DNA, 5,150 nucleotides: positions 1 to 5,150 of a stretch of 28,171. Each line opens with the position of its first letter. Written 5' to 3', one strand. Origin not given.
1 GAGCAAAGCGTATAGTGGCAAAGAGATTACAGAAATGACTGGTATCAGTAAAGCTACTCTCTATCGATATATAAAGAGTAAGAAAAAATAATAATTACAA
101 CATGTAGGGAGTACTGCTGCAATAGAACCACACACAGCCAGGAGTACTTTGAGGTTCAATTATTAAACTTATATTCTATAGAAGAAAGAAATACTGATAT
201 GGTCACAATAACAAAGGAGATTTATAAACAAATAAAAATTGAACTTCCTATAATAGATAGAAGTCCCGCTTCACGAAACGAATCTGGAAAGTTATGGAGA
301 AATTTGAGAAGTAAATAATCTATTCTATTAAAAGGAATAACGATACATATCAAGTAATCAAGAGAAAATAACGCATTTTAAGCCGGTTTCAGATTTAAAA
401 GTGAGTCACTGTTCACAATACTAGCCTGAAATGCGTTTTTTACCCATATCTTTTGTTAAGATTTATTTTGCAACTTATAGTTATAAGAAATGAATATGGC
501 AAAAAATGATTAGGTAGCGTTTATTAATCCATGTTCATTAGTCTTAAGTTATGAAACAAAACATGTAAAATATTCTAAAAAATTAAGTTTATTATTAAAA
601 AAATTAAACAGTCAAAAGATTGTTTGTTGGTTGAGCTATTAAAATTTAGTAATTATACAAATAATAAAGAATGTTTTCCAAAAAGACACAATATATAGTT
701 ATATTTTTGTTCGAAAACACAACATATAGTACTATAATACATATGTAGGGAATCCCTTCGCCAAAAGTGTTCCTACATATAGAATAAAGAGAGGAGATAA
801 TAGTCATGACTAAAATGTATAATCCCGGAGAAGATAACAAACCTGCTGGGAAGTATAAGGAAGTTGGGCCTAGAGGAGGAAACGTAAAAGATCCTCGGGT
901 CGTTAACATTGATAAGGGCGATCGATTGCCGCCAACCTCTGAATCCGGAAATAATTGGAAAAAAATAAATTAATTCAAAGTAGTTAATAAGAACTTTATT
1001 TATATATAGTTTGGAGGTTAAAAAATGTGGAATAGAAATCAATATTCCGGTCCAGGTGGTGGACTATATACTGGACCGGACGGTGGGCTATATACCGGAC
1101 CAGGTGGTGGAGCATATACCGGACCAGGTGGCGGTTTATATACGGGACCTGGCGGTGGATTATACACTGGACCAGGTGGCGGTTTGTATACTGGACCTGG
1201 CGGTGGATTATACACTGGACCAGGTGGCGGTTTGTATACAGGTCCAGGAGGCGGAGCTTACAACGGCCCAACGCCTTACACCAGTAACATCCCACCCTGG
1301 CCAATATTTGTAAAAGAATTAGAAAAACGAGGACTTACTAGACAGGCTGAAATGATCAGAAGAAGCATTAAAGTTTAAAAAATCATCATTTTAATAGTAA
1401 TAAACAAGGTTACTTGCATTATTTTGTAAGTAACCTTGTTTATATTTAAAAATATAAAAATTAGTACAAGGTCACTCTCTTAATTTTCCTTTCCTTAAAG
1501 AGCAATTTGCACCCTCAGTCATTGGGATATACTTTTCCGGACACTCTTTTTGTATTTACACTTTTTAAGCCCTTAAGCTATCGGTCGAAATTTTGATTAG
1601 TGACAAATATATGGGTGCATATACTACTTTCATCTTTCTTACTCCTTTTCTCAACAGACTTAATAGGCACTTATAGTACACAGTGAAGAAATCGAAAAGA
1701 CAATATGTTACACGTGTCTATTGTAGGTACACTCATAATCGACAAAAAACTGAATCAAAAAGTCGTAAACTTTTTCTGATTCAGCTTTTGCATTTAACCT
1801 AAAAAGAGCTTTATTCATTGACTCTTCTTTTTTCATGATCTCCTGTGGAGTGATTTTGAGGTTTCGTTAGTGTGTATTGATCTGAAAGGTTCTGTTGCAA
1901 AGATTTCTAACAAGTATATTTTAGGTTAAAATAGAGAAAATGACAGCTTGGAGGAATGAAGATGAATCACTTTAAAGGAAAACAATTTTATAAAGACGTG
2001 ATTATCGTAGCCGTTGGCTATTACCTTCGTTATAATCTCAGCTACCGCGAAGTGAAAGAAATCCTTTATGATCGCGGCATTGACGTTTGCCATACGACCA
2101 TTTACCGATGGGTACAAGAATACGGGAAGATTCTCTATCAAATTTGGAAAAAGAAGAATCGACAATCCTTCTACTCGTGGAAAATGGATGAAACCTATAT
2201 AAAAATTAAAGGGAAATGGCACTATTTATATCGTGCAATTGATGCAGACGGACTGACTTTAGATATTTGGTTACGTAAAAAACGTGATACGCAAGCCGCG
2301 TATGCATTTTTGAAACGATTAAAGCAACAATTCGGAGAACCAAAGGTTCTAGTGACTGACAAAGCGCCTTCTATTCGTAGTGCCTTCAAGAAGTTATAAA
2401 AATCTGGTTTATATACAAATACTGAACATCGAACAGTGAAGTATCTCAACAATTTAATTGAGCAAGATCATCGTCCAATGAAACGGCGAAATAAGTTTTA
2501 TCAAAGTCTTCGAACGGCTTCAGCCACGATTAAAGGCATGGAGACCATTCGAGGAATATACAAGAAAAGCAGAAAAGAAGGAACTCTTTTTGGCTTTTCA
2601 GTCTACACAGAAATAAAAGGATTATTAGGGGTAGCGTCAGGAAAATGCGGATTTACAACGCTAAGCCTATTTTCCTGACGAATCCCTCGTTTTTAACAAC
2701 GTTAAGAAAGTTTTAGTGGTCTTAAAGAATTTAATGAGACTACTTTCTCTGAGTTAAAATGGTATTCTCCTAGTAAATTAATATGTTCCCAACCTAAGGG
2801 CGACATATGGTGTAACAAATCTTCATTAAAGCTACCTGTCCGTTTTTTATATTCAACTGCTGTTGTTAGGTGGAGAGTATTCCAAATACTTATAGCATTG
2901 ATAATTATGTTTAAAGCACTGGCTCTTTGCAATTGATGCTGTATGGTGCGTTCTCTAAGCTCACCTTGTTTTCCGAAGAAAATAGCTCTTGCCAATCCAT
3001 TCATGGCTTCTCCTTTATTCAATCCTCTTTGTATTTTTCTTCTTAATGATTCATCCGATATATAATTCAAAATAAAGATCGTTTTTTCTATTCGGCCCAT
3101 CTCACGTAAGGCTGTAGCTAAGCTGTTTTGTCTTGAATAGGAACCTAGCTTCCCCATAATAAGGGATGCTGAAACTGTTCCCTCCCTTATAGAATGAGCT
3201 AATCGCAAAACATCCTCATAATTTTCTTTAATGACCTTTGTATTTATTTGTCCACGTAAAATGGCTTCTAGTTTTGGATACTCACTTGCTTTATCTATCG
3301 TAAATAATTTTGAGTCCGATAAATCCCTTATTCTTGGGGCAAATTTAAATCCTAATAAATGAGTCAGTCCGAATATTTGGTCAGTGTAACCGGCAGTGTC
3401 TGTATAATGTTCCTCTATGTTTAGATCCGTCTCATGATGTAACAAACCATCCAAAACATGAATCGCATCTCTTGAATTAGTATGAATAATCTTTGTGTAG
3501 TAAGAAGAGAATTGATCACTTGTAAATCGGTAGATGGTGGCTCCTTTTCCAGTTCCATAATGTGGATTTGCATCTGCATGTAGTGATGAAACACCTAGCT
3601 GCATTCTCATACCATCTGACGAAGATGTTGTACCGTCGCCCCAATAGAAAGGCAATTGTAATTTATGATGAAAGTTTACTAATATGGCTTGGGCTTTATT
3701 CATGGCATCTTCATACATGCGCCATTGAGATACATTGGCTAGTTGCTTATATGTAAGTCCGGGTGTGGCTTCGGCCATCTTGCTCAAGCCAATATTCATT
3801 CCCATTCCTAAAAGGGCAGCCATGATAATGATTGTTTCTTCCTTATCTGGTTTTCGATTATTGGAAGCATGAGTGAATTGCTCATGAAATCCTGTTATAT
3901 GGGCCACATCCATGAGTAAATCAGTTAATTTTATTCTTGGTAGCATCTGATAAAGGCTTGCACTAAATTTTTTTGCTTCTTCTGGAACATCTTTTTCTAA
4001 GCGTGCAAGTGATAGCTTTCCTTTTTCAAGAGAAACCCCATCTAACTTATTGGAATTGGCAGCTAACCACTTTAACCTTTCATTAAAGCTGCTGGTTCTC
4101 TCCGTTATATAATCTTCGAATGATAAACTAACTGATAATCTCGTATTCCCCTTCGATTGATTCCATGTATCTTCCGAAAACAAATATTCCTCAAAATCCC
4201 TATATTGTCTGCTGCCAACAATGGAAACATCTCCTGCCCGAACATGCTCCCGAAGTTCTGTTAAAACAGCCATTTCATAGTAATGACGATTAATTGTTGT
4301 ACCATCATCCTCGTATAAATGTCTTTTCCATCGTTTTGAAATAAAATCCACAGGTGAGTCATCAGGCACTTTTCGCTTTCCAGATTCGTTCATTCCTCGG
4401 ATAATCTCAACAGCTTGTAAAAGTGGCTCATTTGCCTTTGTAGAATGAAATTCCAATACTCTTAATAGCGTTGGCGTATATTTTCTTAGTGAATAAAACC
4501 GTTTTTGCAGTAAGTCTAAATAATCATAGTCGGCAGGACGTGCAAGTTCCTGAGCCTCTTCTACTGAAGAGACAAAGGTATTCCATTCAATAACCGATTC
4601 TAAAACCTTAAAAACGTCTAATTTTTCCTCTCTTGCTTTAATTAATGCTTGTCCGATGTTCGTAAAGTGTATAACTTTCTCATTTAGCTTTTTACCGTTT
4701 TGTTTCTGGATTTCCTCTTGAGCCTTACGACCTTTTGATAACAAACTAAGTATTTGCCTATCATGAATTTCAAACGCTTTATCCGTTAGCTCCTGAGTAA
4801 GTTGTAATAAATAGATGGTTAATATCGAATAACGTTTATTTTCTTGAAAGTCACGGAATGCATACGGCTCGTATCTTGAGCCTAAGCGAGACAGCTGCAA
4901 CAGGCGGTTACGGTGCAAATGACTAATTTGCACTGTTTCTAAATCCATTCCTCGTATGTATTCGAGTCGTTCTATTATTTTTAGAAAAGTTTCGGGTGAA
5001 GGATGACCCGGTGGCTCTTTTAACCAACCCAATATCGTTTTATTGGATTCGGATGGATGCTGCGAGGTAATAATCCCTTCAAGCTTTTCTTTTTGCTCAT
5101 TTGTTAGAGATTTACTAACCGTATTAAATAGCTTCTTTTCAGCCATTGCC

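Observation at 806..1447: Unannotated two-gene operon: YjzC-like protein plus a 117-aa protein made of nine GPGGG(L/A)YT octapeptides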

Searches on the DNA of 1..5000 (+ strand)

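Call 74: search_dna_similar(query=window:1-5000:+, collection=plasmids, mode=near, max_rows=12)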
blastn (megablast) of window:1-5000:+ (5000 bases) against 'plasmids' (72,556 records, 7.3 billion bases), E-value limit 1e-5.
Records with a match: 460; places in all: 712; records where one place covers at least 80% of the query: 0.
Best place of each record, by identity: >=99% 134; 95-99% 98; 90-95% 160; 80-90% 47; 60-80% 21.
By first word of the organism name: Enterococcus 207; Bacillus 150; Listeria 25; Lactococcus 19; Staphylococcus 17; Priestia 6; Exiguobacterium 5; Cytobacillus 4; Lysinibacillus 3; Aerococcus 3; and 17 more.
By predicted mobility (MOB-suite, as given by PLSDB): non-mobilizable 242; mobilizable 157; conjugative 61.
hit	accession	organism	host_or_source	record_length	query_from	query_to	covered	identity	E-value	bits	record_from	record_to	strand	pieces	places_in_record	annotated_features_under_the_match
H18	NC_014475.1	Enterococcus faecalis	-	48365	2621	5000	48%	99.9%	0e+0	4383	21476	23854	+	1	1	Tn3 family transposase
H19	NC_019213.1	Enterococcus faecalis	-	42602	2621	5000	48%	99.9%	0e+0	4383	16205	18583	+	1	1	Tn3 family transposase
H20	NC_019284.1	Enterococcus faecalis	-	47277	2621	5000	48%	99.9%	0e+0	4383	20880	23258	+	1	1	Tn3 family transposase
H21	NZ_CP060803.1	Enterococcus faecalis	Single Isolate,urine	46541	2621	5000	48%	99.9%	0e+0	4383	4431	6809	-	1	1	Tn3 family transposase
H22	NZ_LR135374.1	Enterococcus faecium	-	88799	2623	5000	48%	100.0%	0e+0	4386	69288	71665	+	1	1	Tn3 family transposase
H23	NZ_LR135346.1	Enterococcus faecium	-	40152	2623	5000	48%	100.0%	0e+0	4386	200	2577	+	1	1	Tn3 family transposase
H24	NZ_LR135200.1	Enterococcus faecium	-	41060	2623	5000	48%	100.0%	0e+0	4386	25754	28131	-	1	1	Tn3 family transposase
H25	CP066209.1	Enterococcus faecium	Homo sapiens,Rectal swab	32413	2623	5000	48%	100.0%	0e+0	4386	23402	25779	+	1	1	Tn3 family transposase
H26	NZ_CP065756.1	Enterococcus faecium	Homo sapiens,Rectal swab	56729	2623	5000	48%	100.0%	0e+0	4386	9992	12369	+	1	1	Tn3 family transposase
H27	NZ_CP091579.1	Enterococcus faecium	Homo sapiens,fecal swap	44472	2623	5000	48%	100.0%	0e+0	4386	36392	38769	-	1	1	Tn3 family transposase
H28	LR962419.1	Enterococcus faecalis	-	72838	2623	5000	48%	100.0%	0e+0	4386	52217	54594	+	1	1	none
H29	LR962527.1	Enterococcus faecalis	-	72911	2623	5000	48%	100.0%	0e+0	4386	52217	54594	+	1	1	none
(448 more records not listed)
